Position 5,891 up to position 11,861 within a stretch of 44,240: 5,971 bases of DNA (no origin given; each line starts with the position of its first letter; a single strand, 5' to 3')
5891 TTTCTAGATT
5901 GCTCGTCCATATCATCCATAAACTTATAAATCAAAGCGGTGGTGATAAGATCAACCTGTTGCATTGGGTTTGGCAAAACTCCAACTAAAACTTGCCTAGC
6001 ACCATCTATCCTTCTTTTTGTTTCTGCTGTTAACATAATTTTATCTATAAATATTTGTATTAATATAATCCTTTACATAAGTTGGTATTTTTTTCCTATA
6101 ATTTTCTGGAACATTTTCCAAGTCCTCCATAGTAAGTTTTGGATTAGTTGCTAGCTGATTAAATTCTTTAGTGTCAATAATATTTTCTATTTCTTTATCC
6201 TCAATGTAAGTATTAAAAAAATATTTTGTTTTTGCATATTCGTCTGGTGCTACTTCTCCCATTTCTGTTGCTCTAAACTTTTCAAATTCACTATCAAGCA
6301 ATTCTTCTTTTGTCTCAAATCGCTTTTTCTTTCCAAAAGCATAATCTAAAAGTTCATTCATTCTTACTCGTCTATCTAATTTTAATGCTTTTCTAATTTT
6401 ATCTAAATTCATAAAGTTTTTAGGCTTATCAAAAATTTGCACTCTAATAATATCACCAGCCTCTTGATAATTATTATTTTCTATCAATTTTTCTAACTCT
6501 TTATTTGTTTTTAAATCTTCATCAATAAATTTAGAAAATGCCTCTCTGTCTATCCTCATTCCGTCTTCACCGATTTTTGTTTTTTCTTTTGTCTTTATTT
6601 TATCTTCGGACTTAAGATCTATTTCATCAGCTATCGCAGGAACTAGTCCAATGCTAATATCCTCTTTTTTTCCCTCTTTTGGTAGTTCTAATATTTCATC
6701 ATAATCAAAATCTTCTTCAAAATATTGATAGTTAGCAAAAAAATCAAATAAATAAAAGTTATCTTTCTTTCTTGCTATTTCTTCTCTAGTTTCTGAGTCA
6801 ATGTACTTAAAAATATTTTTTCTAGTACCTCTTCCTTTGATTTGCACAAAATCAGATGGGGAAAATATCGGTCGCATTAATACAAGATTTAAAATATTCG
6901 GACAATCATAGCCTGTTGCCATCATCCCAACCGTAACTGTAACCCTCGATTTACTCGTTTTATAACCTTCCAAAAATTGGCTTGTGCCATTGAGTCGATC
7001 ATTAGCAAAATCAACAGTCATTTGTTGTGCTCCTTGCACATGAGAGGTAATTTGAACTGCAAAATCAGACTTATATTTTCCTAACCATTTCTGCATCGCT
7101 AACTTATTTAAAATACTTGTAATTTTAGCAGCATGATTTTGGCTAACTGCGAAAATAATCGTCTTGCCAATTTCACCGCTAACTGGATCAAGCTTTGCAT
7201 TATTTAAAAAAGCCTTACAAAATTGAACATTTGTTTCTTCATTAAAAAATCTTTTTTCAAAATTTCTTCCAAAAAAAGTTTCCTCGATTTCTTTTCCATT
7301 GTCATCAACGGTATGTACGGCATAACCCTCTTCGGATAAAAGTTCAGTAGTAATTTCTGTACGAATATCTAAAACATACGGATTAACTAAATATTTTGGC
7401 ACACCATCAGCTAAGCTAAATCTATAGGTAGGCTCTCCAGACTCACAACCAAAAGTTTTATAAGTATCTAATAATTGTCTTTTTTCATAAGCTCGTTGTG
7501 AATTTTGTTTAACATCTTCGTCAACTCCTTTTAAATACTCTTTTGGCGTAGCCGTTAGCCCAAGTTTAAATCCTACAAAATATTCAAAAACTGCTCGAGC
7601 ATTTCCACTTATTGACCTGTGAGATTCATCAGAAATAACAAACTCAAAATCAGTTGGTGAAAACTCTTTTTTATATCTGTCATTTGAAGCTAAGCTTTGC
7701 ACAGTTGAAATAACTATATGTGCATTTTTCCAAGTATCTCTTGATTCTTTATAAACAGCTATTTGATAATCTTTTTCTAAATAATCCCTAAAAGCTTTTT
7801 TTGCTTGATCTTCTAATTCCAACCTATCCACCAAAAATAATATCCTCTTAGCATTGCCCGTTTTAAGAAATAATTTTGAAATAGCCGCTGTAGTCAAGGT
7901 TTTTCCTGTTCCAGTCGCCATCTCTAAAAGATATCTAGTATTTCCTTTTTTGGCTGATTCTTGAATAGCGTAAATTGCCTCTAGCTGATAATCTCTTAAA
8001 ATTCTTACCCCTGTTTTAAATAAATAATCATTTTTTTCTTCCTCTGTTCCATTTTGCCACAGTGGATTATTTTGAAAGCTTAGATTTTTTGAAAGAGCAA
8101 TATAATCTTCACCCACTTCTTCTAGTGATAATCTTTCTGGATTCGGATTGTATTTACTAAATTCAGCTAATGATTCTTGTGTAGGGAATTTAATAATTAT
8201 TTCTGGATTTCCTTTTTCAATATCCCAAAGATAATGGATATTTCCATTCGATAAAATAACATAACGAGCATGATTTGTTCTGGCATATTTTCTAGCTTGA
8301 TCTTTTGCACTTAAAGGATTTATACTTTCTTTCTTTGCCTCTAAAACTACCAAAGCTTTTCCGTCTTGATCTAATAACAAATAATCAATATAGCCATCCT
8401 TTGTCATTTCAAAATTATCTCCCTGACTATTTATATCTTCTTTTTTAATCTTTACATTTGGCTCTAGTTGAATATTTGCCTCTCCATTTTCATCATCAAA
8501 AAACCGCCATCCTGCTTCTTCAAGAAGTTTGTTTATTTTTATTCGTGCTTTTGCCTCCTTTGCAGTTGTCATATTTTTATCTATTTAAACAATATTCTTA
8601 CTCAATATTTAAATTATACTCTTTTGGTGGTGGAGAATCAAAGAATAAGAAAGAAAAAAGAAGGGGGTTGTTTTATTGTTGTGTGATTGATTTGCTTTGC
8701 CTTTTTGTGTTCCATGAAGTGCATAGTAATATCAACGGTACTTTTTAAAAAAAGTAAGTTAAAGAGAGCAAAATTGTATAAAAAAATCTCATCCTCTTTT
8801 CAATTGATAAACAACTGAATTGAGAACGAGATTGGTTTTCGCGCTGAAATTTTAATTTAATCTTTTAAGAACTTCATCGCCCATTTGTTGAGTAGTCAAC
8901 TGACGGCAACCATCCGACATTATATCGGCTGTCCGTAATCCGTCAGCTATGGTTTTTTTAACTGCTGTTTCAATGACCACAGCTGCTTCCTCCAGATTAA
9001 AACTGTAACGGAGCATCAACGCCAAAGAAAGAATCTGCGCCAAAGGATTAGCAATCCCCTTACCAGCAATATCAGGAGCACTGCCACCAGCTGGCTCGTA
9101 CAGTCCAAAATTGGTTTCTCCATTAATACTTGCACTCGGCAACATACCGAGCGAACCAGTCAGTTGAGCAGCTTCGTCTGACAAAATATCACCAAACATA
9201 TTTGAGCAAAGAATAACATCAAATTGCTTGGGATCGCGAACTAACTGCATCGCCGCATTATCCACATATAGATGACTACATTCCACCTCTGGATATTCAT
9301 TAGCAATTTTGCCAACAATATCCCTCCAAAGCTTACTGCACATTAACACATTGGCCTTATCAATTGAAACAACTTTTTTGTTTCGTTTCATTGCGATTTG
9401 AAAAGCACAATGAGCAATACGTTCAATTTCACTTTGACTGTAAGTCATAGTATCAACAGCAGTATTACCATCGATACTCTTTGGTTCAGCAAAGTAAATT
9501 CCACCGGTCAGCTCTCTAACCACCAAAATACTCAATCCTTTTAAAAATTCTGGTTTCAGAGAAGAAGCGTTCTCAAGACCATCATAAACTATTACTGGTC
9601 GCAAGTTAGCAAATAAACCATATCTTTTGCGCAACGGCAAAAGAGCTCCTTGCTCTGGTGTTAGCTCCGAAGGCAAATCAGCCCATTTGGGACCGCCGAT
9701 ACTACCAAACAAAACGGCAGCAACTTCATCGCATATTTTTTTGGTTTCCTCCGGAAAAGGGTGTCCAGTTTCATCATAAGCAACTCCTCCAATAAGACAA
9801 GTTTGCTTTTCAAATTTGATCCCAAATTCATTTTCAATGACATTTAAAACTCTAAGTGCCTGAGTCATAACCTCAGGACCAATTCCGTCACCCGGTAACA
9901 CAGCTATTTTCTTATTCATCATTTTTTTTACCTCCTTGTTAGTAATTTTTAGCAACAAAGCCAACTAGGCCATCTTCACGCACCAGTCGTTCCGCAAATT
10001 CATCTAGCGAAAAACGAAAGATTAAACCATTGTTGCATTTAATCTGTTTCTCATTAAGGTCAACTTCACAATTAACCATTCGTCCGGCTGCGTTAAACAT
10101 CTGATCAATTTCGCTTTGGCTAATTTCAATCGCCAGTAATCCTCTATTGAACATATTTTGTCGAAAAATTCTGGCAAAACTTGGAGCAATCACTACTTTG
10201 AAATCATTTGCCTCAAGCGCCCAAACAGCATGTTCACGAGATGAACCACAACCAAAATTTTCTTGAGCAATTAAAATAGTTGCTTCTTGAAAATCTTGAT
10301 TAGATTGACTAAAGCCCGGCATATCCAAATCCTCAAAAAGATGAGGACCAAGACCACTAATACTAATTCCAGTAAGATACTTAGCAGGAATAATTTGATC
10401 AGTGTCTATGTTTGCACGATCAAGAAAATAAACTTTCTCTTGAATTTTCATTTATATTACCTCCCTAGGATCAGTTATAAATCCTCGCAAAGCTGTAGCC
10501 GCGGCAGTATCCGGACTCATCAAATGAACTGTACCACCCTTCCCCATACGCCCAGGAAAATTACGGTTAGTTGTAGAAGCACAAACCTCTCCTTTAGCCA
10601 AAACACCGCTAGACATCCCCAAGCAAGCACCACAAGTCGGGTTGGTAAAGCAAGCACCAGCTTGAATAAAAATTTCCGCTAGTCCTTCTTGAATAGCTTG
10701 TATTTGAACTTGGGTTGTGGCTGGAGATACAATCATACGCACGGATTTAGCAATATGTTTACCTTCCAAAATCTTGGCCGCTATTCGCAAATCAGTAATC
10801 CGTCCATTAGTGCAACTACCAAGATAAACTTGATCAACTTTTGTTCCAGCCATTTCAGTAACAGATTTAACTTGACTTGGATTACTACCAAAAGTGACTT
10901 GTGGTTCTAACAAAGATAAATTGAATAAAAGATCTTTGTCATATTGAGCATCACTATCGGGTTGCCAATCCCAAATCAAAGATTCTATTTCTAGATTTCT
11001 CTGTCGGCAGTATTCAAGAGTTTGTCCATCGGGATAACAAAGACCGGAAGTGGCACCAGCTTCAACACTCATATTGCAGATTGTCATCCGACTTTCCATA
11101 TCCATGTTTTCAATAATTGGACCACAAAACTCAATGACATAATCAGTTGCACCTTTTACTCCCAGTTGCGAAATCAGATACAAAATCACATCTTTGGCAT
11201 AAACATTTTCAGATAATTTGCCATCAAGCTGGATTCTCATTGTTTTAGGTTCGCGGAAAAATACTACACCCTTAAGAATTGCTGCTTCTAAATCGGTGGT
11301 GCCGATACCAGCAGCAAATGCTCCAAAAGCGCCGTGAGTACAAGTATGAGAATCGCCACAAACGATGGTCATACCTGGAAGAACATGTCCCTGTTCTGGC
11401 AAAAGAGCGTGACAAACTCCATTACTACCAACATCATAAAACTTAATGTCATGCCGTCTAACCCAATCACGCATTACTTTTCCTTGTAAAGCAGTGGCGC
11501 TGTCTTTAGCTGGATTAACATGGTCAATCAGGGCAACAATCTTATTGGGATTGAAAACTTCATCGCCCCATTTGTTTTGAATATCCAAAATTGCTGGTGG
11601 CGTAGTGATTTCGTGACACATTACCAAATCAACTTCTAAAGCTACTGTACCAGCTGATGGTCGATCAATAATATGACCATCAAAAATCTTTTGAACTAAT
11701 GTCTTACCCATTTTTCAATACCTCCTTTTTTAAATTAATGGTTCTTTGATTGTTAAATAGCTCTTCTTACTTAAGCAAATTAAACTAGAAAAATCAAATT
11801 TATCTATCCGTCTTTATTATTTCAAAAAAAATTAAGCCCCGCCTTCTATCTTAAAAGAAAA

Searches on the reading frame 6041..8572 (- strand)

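Call 79: search_protein_families(library=pfam, proteins=[window:6041-8572:-], max_evalue=0.0001)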
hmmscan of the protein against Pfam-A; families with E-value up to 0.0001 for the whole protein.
window:6041-8572:- (843 aa): 4 families
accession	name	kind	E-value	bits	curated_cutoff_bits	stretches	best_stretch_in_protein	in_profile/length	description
PF04851.21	ResIII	-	5.3e-40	137.4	22.5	1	192-344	4-163/164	Type III restriction enzyme, res subunit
PF18766.7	SWI2_SNF2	-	8.6e-17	62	26.7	1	195-373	1-176/221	SWI2/SNF2 ATPase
PF00270.35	DEAD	-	9.1e-12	45.5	26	1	194-345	2-162/167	DEAD/DEAH box helicase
PF13588.12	HSDR_N_2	-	1.7e-08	35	25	1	56-123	33-101/110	Type I restriction enzyme R protein N terminus (HSDR_N)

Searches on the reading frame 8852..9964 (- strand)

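Call 79: search_protein_families(library=pfam, proteins=[window:8852-9964:-], max_evalue=0.0001)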
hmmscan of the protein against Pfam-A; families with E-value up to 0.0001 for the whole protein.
window:8852-9964:- (370 aa): 1 family
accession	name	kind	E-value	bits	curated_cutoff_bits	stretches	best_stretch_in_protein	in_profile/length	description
PF00180.25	Iso_dh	-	8.7e-138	459.8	27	1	19-365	1-348/348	Isocitrate/isopropylmalate dehydrogenase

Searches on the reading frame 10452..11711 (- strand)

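Call 79: search_protein_families(library=pfam, proteins=[window:10452-11711:-], max_evalue=0.0001)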
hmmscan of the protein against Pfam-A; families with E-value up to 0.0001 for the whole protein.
window:10452-11711:- (419 aa): 1 family
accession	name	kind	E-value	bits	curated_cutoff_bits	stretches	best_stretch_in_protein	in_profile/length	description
PF00330.25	Aconitase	-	3.3e-119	399.3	28.7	2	7-287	1-306/463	Aconitase family (aconitate hydratase)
